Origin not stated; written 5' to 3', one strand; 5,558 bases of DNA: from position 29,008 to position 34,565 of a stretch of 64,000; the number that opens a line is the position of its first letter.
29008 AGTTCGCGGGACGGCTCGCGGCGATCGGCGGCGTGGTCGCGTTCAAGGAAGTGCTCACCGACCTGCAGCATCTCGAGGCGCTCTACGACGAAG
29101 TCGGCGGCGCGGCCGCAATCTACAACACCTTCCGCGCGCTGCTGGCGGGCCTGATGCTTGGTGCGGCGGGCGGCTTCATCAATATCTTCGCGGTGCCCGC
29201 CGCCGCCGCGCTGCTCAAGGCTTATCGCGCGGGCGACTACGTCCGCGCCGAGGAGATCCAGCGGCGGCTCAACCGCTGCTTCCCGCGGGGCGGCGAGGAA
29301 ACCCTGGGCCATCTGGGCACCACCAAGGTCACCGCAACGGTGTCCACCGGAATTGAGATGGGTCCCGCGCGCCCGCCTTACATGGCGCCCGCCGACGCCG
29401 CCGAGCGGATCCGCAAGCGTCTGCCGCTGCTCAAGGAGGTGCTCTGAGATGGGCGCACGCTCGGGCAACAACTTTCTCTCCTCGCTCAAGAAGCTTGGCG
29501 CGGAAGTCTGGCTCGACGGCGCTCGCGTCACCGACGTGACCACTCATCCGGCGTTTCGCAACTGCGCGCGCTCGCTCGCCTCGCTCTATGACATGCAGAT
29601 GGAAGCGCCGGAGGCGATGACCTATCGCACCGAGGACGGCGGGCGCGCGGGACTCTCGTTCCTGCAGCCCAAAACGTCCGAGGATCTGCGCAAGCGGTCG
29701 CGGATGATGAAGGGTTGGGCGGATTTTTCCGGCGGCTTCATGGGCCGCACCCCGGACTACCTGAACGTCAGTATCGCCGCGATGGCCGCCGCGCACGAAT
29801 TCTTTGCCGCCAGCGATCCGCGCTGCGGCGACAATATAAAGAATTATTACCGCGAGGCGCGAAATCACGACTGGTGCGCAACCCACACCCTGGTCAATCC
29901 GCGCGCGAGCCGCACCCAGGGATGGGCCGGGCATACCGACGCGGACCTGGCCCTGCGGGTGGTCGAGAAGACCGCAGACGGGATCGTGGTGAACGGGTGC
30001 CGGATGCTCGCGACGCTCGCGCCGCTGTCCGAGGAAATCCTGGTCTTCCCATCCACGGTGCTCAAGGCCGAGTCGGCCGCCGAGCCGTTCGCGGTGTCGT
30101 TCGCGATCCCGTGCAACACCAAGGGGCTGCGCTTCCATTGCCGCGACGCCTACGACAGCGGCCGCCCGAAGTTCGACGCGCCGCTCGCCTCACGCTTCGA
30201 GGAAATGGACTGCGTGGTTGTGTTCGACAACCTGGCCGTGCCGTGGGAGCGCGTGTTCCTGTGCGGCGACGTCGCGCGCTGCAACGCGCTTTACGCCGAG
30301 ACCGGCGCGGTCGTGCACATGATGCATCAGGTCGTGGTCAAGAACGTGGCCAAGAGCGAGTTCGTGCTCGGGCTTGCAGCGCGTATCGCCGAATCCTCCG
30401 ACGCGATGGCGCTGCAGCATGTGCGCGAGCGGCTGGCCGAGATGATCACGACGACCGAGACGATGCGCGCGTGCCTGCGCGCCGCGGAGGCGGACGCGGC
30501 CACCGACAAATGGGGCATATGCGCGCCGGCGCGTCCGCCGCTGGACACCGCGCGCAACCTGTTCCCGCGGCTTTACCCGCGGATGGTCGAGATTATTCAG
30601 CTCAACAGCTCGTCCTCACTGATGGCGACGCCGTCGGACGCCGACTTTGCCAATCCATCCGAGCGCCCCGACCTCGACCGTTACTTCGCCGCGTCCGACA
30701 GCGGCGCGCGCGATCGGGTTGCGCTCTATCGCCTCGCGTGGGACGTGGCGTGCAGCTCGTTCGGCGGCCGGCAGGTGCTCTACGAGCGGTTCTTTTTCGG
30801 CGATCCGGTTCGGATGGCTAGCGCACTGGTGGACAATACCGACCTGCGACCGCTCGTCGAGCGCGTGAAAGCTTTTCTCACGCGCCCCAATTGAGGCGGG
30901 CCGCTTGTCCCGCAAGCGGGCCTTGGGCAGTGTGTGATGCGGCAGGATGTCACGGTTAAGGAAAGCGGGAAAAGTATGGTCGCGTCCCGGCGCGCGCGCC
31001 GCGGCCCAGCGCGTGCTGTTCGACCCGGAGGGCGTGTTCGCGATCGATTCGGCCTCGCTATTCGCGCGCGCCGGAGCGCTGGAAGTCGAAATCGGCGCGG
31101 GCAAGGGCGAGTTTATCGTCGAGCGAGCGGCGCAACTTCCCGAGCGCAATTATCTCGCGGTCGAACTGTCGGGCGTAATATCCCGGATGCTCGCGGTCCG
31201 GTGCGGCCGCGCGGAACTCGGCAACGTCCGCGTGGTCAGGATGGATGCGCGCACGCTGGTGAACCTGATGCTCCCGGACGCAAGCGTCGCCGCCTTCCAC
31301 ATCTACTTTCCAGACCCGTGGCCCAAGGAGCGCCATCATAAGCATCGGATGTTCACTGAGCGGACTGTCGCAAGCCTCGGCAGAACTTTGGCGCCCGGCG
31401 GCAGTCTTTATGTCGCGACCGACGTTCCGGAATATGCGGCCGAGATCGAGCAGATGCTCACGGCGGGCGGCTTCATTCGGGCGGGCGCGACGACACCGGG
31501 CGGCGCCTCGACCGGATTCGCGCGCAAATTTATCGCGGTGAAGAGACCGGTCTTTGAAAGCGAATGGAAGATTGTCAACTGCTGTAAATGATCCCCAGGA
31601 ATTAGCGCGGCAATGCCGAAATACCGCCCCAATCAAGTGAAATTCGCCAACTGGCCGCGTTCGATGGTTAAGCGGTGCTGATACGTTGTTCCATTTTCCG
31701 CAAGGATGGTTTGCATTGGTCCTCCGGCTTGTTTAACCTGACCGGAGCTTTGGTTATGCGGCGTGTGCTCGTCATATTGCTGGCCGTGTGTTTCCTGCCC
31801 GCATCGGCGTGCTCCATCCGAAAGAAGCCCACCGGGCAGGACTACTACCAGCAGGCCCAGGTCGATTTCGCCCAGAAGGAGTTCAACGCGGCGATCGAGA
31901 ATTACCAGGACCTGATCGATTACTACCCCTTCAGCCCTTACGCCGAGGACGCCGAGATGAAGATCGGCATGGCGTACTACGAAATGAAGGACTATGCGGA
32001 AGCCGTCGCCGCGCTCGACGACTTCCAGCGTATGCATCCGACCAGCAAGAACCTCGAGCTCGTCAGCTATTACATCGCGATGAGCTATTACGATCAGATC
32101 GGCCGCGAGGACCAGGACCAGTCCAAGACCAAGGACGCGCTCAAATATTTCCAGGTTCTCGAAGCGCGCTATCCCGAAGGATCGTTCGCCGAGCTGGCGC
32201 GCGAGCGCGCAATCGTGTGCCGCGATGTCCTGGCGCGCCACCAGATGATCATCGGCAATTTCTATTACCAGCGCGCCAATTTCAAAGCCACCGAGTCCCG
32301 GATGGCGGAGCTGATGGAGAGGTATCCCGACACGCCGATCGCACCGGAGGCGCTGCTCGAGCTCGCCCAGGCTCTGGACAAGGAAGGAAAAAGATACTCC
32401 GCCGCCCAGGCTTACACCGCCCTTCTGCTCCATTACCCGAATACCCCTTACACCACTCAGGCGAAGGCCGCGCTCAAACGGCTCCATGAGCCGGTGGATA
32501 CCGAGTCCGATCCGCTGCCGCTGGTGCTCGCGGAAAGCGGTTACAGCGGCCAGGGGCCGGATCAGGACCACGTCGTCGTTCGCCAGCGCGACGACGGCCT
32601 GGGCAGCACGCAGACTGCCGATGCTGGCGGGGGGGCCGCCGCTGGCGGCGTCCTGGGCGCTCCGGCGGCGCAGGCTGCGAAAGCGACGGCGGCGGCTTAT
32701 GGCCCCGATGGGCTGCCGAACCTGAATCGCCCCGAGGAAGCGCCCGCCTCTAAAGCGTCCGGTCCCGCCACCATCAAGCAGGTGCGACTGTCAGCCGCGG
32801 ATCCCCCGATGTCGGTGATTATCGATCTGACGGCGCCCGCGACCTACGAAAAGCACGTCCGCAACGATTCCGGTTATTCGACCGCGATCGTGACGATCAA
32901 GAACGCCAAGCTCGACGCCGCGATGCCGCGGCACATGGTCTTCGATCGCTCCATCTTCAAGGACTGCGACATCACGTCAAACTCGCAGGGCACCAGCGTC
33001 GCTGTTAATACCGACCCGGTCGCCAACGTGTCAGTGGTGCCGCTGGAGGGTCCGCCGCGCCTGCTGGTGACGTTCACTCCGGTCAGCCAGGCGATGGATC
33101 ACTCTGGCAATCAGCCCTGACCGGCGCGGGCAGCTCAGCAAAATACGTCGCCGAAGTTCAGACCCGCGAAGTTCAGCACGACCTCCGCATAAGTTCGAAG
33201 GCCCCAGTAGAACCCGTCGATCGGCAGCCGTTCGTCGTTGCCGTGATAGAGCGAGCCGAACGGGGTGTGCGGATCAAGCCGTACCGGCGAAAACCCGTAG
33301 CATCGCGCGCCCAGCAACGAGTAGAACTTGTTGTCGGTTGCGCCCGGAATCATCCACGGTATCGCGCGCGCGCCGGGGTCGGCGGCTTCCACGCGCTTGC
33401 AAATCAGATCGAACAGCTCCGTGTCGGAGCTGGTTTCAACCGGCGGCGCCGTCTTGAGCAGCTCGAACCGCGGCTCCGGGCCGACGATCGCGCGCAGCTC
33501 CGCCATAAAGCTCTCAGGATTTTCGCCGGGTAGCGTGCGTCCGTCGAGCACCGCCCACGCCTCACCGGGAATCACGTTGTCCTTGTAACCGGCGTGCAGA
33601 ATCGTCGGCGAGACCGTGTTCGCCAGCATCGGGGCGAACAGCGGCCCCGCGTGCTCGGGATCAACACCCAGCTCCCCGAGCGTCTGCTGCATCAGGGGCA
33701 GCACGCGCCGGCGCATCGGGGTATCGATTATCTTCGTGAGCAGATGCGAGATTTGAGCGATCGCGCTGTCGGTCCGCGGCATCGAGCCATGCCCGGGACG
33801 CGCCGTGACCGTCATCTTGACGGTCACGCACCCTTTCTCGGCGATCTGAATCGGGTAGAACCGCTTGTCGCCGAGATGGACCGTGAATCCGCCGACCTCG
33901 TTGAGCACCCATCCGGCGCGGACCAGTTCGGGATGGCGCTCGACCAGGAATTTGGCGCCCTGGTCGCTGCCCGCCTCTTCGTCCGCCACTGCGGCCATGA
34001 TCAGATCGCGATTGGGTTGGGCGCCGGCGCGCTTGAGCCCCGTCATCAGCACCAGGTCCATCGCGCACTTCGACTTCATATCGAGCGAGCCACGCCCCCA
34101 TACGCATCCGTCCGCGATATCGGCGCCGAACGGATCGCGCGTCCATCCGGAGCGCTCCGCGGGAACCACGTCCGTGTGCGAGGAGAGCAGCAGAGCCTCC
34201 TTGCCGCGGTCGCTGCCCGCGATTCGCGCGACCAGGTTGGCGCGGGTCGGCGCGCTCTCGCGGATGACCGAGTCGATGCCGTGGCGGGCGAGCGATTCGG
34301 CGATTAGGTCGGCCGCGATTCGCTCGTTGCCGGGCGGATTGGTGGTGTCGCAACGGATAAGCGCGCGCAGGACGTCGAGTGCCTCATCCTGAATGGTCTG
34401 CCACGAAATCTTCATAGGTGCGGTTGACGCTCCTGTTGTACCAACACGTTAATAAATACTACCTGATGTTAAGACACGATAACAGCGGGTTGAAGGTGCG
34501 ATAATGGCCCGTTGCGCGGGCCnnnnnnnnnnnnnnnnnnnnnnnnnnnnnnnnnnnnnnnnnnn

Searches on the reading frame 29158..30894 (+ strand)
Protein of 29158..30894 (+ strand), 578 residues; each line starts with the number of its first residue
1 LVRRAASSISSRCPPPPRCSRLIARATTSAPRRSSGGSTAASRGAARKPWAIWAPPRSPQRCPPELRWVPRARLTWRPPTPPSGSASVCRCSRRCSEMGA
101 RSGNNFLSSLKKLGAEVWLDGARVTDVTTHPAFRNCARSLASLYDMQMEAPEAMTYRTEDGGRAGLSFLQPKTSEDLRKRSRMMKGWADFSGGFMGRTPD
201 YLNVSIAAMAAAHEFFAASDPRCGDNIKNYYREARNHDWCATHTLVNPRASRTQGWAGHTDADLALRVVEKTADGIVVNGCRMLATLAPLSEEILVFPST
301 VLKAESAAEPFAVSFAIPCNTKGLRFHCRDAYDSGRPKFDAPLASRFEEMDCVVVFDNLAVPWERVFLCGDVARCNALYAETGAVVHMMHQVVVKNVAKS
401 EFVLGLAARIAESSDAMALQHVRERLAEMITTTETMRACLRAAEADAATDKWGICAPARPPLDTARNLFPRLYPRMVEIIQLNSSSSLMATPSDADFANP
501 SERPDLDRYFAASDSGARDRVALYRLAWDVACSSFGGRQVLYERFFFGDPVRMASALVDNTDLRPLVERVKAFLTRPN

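Call 92: search_protein_families(library=pfam, proteins=[window:29158-30894:+], max_evalue=0.00001)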
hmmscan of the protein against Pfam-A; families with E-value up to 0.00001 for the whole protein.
window:29158-30894:+ (578 aa): 2 families
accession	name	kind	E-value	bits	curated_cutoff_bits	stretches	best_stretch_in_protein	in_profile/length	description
PF11794.13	HpaB_N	-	1.2e-89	301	35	1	103-368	2-270/270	4-hydroxyphenylacetate 3-hydroxylase N terminal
PF03241.18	HpaB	-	8.8e-67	224.6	25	1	375-574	1-201/202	4-hydroxyphenylacetate 3-hydroxylase C terminal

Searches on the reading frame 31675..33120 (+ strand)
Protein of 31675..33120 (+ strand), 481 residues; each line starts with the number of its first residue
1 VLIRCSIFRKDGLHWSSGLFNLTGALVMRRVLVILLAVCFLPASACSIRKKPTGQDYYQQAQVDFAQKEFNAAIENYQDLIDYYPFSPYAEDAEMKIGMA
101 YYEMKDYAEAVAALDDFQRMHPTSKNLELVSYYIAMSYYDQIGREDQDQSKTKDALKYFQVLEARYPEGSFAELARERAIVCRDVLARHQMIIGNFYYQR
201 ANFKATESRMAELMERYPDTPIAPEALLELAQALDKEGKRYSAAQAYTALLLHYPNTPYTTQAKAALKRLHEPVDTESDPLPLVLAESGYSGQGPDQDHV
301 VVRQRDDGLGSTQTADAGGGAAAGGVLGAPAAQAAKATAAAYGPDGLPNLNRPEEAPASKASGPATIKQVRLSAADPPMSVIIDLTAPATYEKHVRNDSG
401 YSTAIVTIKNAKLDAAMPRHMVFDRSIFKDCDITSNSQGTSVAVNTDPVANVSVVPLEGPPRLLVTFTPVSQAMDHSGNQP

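Call 92: search_protein_families(library=pfam, proteins=[window:31675-33120:+], max_evalue=0.00001)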
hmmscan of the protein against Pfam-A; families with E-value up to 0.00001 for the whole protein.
window:31675-33120:+ (481 aa): 5 families
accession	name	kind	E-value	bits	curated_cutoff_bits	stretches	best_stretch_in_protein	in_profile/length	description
PF13525.12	YfiO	-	2e-39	135.9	25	1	55-244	6-198/203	Outer membrane lipoprotein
PF13512.12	TPR_18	-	2.9e-17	63.6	21.9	1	53-178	9-144/145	Tetratricopeptide repeat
PF13174.12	TPR_6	-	3.8e-16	59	26.3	0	92-124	1-33/33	Tetratricopeptide repeat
PF07719.23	TPR_2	-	6.9e-08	32.5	27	0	96-115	6-25/34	Tetratricopeptide repeat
PF09976.15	TPR_21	-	8.6e-06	26.1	25.5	0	49-118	34-103/193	Tetratricopeptide repeat-like domain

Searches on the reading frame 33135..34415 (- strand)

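Call 92: search_protein_families(library=pfam, proteins=[window:33135-34415:-], max_evalue=0.00001)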
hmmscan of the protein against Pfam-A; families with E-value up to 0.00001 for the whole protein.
window:33135-34415:- (426 aa): 3 families
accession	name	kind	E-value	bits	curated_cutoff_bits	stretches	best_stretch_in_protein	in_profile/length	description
PF01546.33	Peptidase_M20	-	1.3e-24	87.7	24.6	1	76-414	1-205/206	Peptidase family M20/M25/M40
PF07687.19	M20_dimer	-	2.9e-14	53.4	21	1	191-313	1-101/107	Peptidase dimerisation domain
PF04389.22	Peptidase_M28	-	2.1e-10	41.1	21.3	1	60-172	1-91/193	Peptidase family M28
